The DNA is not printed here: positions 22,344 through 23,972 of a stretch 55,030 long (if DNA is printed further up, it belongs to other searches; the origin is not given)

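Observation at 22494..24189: The B subunit keeps redox-cofactor motifs and comes with an FwdD subunit, unlike the hydrolytic Fhc complex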

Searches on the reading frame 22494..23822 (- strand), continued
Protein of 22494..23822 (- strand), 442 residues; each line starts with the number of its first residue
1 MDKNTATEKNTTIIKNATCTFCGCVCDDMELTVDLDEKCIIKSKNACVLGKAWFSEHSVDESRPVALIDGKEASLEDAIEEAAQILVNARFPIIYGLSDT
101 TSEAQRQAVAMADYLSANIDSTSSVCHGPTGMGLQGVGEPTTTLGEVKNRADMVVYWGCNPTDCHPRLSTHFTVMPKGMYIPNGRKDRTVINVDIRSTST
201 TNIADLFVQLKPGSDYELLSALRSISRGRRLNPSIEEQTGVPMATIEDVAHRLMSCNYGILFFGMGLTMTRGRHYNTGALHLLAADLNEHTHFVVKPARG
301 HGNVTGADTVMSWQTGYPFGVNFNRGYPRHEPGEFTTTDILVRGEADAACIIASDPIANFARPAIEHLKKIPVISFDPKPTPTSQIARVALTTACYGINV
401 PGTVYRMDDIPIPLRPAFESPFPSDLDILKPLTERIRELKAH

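Call 46: search_dna_similar(query=window:22494-23822:-, collection=plasmids, mode=protein, max_rows=40, rows=spread)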
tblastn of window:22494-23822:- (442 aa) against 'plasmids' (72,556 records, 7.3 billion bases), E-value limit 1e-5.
Records with a match: 120; places in all: 130; records where one place covers at least 80% of the query: 22.
Best place of each record, by identity: <60% 120.
By first word of the organism name: Azospirillum 28; Paraburkholderia 9; Escherichia 9; Deinococcus 5; Salmonella 4; Pantoea 4; Bacillus 3; Rhizobium 3; Citrobacter 3; Phyllobacterium 3; and 39 more.
By predicted mobility (MOB-suite, as given by PLSDB): non-mobilizable 95; mobilizable 17; conjugative 8.
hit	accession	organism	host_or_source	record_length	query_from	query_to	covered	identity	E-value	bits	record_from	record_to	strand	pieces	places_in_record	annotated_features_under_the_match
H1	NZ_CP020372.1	Candidatus Thiodictyon syntrophicum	meromictic lake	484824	16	436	95%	26.6%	5e-18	94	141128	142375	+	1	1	formylmethanofuran dehydrogenase subunit B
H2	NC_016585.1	Azospirillum lipoferum 4B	-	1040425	1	415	94%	24.7%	4e-17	92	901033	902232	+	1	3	none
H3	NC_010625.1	Paraburkholderia phymatum STM815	-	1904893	9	436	97%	23.4%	8e-20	100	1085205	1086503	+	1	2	record has no annotation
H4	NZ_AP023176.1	Paraburkholderia largidicola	Physopelta gutta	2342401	18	436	95%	23.6%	1e-12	77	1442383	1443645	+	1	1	none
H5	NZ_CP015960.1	Paraburkholderia caribensis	Mimosa,single cell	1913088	15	424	93%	23.9%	3e-12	76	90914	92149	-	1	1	none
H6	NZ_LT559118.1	Nonomuraea gerenzanensis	-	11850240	52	436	87%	24.8%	3e-6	57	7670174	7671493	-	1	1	none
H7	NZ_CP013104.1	Paraburkholderia caribensis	-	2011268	15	391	85%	24.5%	2e-11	74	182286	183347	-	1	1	none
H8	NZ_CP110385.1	Tritonibacter mobilis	-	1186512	71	436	83%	24.6%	1e-9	68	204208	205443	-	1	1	record has no annotation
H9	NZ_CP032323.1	Azospirillum argentinense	soil sample,Agricultural field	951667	2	335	76%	26.3%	1e-14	84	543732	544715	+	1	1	formylmethanofuran dehydrogenase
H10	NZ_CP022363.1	Azospirillum sp. TSH58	single cell,paddy soils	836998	15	335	73%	26.5%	2e-7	61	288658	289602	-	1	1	formylmethanofuran dehydrogenase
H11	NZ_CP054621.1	Azospirillum oryzae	cell culture,soil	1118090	5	356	80%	23.8%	3e-10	71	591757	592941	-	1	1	record has no annotation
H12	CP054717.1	Salmonella enterica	-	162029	107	397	66%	28.4%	7e-13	79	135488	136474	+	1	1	fdhF: formate dehydrogenase subunit alpha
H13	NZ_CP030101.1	Listeria monocytogenes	Environment,water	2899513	3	307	69%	26.9%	2e-12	77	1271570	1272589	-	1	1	none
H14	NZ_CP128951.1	Escherichia coli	-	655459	107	397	66%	28.0%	2e-11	74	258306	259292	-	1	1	fdhF: formate dehydrogenase subunit alpha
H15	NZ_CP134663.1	Escherichia coli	Larus michahellis,bacteria,cloaca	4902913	107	397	66%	28.0%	2e-11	74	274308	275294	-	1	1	none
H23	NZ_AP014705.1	Methylobacterium aquaticum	-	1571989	5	317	71%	24.2%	2e-7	61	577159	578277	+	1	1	none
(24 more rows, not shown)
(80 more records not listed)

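Call 47: get_annotated_region(hit=H3, flank=5000)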
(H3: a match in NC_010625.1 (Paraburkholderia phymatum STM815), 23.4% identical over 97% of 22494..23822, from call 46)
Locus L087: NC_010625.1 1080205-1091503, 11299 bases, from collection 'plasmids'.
description: Paraburkholderia phymatum STM815 plasmid pBPHY01, complete sequence
organism: Paraburkholderia phymatum STM815 (NCBI taxid 391038)
taxonomy: Bacteria; Pseudomonadota; Betaproteobacteria; Burkholderiales; Burkholderiaceae; Paraburkholderia; Paraburkholderia phymatum; Paraburkholderia phymatum STM815
host: -; source: -; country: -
typing (MOB-suite, as given by PLSDB): non-mobilizable
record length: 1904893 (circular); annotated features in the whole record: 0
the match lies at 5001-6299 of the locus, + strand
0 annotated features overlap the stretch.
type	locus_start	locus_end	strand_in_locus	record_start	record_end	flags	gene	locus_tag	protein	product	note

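Call 48: get_annotated_region(hit=H23, flank=5000)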
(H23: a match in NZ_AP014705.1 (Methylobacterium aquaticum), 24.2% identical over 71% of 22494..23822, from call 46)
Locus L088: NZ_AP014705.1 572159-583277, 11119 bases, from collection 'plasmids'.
description: Methylobacterium aquaticum strain MA-22A plasmid pMaq22A_1p, complete sequence
organism: Methylobacterium aquaticum (NCBI taxid 270351)
taxonomy: Bacteria; Pseudomonadota; Alphaproteobacteria; Hyphomicrobiales; Methylobacteriaceae; Methylobacterium; Methylobacterium aquaticum
host: -; source: -; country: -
typing (MOB-suite, as given by PLSDB): mobilizable; relaxase MOBP
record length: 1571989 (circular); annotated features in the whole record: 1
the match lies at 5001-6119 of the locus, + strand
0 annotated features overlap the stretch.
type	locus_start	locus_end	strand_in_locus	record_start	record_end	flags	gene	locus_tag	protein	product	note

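Call 49: get_annotated_region(hit=H1, flank=5000)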
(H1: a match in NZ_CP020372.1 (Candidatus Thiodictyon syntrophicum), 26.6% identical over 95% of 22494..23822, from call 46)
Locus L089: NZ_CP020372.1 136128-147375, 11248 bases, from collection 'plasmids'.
description: Candidatus Thiodictyon syntrophicum strain Cad16T plasmid pTs485, complete sequence
organism: Candidatus Thiodictyon syntrophicum (NCBI taxid 1166950)
taxonomy: Bacteria; Pseudomonadota; Gammaproteobacteria; Chromatiales; Chromatiaceae; Thiodictyon; Candidatus Thiodictyon syntrophicum
host: -; source: meromictic lake; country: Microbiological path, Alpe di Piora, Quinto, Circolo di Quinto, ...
typing (MOB-suite, as given by PLSDB): non-mobilizable
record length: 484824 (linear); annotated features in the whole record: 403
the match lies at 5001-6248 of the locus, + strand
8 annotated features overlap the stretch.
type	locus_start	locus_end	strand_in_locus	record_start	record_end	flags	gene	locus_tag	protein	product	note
CDS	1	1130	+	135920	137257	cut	-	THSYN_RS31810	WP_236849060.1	BCD family MFS transporter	-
CDS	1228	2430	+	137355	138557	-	-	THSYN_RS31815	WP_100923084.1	geranylgeranyl diphosphate reductase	GO:0030494 - bacteriochlorophyll biosynthetic process [Evidence IEA]; GO:0015995 - chlorophyll biosynthetic process ...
CDS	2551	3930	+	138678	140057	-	ppsR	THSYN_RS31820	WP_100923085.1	transcriptional regulator PpsR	GO:0010109 - regulation of photosynthesis [Evidence IEA]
CDS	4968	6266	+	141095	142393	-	-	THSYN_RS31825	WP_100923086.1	formylmethanofuran dehydrogenase subunit B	-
CDS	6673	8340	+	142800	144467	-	-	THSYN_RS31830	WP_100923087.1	formylmethanofuran dehydrogenase subunit A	-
CDS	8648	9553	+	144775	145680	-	fhcD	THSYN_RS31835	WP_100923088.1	formylmethanofuran--tetrahydromethanopterin N-formyltransferase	-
CDS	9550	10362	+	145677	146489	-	-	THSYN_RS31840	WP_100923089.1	formylmethanofuran dehydrogenase subunit C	GO:0015948 - methanogenesis [Evidence IEA]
CDS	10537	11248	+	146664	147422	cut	-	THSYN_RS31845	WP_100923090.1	SapC family protein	-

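Call 51: search_solved_structures(query=L087:4938-6347:+, max_evalue=0.001, show_alignments=2)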
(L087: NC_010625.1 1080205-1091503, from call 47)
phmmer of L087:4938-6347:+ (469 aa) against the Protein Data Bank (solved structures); distinct sequences matched with E-value up to 0.001: 6.
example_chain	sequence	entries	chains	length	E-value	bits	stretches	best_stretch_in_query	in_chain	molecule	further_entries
5t5i_B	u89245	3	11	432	7.4e-23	84.3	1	30-183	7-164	Tungsten formylmethanofuran dehydrogenase subunit B | Tungsten formylmethanofuran dehydrogenase subunit fwdB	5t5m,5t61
8rja_B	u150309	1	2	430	5.2e-18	68.3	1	29-426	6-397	Formylmethanofuran dehydrogenase subunit B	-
6s6y_B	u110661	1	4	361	1.6e-17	66.7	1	80-435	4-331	Tungsten-containing formylmethanofuran dehydrogenase, subunit B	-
9sw6_J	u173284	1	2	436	1.4e-14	57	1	28-425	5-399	formylmethanofuran dehydrogenase subunit B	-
9sfi_Q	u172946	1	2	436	2.5e-14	56.2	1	29-329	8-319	Molybdopterin oxidoreductase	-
7bkb_H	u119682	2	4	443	7.1e-13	51.4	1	31-183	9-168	Formylmethanofuran dehydrogenase, subunit B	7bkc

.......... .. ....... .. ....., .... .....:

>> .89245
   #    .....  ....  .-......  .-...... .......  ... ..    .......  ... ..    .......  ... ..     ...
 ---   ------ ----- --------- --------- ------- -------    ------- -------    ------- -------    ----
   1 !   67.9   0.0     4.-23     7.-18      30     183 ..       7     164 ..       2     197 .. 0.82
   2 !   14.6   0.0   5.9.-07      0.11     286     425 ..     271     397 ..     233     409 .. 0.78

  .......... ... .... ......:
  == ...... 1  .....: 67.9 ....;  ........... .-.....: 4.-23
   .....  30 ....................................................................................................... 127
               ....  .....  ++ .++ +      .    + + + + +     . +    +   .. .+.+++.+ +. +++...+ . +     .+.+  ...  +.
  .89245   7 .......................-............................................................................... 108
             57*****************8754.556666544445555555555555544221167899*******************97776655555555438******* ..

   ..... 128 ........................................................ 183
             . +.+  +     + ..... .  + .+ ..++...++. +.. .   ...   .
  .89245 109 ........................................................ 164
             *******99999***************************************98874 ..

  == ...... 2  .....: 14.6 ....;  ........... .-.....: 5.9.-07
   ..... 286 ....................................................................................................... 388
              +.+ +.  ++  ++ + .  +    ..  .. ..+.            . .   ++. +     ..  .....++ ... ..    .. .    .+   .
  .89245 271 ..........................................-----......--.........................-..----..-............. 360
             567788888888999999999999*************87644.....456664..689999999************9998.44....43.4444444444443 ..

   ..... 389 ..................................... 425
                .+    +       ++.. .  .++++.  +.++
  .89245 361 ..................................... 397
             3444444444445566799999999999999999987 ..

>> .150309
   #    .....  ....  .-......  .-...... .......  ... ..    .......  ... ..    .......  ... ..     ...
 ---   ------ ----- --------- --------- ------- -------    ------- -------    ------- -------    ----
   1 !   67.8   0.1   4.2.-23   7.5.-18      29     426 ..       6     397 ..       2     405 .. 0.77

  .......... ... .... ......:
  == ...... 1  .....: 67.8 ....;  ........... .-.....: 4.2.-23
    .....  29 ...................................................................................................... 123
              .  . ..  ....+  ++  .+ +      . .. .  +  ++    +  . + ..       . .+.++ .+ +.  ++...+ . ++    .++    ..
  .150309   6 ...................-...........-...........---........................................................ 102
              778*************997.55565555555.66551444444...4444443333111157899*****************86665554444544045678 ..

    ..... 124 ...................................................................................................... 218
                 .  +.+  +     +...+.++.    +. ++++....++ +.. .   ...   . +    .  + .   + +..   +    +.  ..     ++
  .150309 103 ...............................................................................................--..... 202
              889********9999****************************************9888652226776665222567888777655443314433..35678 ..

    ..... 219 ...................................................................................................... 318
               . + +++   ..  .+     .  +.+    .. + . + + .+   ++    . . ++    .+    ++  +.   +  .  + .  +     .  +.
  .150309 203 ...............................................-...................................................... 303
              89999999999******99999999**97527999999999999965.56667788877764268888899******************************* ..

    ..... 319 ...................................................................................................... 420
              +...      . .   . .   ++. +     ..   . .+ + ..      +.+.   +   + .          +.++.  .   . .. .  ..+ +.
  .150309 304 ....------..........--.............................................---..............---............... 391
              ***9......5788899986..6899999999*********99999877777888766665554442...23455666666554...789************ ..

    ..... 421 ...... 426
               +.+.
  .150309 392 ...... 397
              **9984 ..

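Call 58: search_protein_families(library=pfam, proteins=[L080:3589-5802:-, L071:3512-5788:-], max_evalue=0.001)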
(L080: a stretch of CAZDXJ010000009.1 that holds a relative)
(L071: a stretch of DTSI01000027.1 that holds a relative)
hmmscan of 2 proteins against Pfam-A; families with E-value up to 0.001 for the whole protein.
L080:3589-5802:- (737 aa): 4 families
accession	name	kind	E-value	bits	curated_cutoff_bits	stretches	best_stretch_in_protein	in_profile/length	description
PF00258.30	Flavodoxin_1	-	1e-33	116.9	25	1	200-323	1-130/143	Flavodoxin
PF00667.26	FAD_binding_1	-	2.7e-31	109.3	32.3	1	364-562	2-222/222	FAD binding domain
PF00175.26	NAD_binding_1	-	1.2e-15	58.5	22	1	595-701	1-108/109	Oxidoreductase NAD-binding domain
PF01568.27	Molydop_binding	-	7.9e-08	32.8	26.8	1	10-92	2-82/110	Molydopterin dinucleotide binding domain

L071:3512-5788:- (758 aa): 4 families
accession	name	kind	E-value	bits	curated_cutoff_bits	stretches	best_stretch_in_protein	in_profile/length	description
PF00258.30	Flavodoxin_1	-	1e-31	110.5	25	1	222-348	1-138/143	Flavodoxin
PF00667.26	FAD_binding_1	-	5.5e-28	98.5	32.3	1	386-583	2-222/222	FAD binding domain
PF00175.26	NAD_binding_1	-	7.1e-16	59.3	22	1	616-723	1-109/109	Oxidoreductase NAD-binding domain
PF01568.27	Molydop_binding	-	1.4e-08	35.2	26.8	1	30-112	2-82/110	Molydopterin dinucleotide binding domain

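Call 59: find_homologous_proteins(query=L080:3589-5802:-, max_evalue=1e-30)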
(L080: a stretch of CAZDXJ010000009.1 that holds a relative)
Query L080:3589-5802:- (737 aa): 7456 proteins with E <= 1e-30 among 8000 candidates; the best 120 are listed.
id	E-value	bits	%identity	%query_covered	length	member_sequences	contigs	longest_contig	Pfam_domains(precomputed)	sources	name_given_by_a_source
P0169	0.0e+0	1654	100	99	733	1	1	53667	PF00175.27,PF01568.28,PF00667.27,PF00258.31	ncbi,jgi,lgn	-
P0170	0.0e+0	1275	75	99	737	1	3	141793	PF00175.27,PF01568.28,PF00667.27,PF00258.31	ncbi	-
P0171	0.0e+0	1207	73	99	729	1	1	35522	PF00175.27,PF01568.28,PF00667.27,PF00258.31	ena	-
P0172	0.0e+0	1197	72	99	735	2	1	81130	PF00175.27,PF01568.28,PF00667.27,PF00258.31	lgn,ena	-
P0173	0.0e+0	1165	69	99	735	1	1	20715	PF00175.27,PF01568.28,PF00667.27,PF00258.31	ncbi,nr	ncbi:MAG: assimilatory sulfite reductase (NADPH) flavoprotein subunit [Methylococcaceae bacterium]|n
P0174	0.0e+0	1153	69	99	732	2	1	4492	PF00175.27,PF01568.28,PF00667.27,PF00258.31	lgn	-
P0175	0.0e+0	1143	69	99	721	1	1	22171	PF00175.27,PF01568.28,PF00667.27,PF00258.31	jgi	jgi:sulfite reductase (NADPH) flavoprotein alpha-component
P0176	0.0e+0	1138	68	99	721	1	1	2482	PF00175.27,PF01568.28,PF00667.27,PF00258.31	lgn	-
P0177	0.0e+0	1131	67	100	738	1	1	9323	PF00175.27,PF01568.28,PF00667.27,PF00258.31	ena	-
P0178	0.0e+0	1124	68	99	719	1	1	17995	PF00175.27,PF01568.28,PF00667.27,PF00258.31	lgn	-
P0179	0.0e+0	1123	68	99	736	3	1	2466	PF00175.27,PF01568.28,PF00667.27,PF00258.31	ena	-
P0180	0.0e+0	1122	68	99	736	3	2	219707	PF00175.27,PF01568.28,PF00667.27,PF00258.31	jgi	jgi:sulfite reductase (NADPH) flavoprotein alpha-component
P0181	0.0e+0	1104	66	99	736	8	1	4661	PF00175.27,PF01568.28,PF00667.27,PF00258.31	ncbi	-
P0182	0.0e+0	1103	66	99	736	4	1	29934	PF00175.27,PF01568.28,PF00667.27,PF00258.31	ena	-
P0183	0.0e+0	1098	66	99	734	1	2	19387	PF00175.27,PF01568.28,PF00667.27,PF00258.31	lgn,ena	-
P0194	0.0e+0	1081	66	99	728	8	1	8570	PF00175.27,PF01568.28,PF00667.27,PF00258.31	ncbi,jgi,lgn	-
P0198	0.0e+0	1066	65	99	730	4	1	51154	PF00175.27,PF01568.28,PF00667.27,PF00258.31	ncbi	-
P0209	0.0e+0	1055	63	99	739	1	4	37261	PF00175.27,PF01568.28,PF00667.27,PF00258.31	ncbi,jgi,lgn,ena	-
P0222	0.0e+0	1037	63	99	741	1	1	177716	PF00175.27,PF01568.28,PF00667.27,PF00258.31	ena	-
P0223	0.0e+0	1036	64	99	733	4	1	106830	PF00175.27,PF01568.28,PF00667.27,PF00258.31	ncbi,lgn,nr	ncbi:MAG TPA: assimilatory sulfite reductase (NADPH) flavoprotein subunit [Methylococcus sp.]|nr:ass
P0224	0.0e+0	1036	64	99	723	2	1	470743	PF00175.27,PF01568.28,PF00667.27,PF00258.31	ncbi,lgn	-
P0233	0.0e+0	1026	62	99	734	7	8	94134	PF00175.27,PF01568.28,PF00667.27,PF00258.31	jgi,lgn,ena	-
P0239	0.0e+0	1020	63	99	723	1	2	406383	PF00175.27,PF00667.27,PF00258.31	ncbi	-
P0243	4.6e-298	1009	63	99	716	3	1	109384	PF00175.27,PF00667.27,PF00258.31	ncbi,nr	ncbi:MAG: assimilatory sulfite reductase (NADPH) flavoprotein subunit [Methylohalobius sp.]|nr:assim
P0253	1.2e-225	769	62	76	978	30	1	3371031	PF00175.27,PF00667.27,PF14522.12,PF00258.31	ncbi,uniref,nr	ncbi:assimilatory sulfite reductase (NADPH) flavoprotein subunit [Methylococcus geothermalis]|uniref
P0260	2.2e-202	693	58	74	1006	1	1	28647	PF00175.27,PF00667.27,PF00258.31,PF22113.2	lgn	-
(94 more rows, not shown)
